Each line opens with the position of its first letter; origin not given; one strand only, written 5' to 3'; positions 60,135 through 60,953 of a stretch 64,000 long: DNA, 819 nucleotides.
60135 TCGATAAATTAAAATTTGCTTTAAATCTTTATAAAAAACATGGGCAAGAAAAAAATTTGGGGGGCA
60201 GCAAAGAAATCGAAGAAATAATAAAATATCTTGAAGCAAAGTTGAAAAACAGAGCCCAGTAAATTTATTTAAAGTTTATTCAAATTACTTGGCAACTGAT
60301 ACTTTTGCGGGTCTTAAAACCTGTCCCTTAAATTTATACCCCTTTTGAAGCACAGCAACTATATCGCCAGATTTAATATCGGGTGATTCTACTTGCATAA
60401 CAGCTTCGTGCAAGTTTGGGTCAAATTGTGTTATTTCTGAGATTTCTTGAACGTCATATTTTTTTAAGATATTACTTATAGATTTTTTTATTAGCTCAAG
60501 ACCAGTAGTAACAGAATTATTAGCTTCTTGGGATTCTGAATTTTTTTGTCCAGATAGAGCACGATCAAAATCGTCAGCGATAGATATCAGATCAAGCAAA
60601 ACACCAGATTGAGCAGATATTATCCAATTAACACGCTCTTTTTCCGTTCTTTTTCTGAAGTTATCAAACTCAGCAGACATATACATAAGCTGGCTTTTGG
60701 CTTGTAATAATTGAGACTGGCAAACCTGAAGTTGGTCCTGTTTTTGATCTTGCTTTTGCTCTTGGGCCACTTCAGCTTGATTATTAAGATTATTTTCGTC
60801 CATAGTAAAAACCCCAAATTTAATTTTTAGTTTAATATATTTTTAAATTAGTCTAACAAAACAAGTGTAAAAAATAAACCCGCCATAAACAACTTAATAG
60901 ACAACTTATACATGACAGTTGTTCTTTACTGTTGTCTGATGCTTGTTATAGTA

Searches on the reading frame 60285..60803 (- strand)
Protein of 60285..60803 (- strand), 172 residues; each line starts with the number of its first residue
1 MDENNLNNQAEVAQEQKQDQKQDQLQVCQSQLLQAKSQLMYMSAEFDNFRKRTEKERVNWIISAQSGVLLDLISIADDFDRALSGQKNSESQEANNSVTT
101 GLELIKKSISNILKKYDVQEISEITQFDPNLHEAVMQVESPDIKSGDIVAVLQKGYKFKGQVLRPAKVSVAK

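Call 68: search_protein_families(library=pfam, proteins=[window:60285-60803:-], max_evalue=0.00001)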
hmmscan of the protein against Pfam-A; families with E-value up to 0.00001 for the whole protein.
window:60285-60803:- (172 aa): 1 family
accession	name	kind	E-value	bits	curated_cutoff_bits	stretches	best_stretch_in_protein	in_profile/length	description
PF01025.24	GrpE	-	5.2e-44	150.3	25.8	1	9-172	4-165/165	GrpE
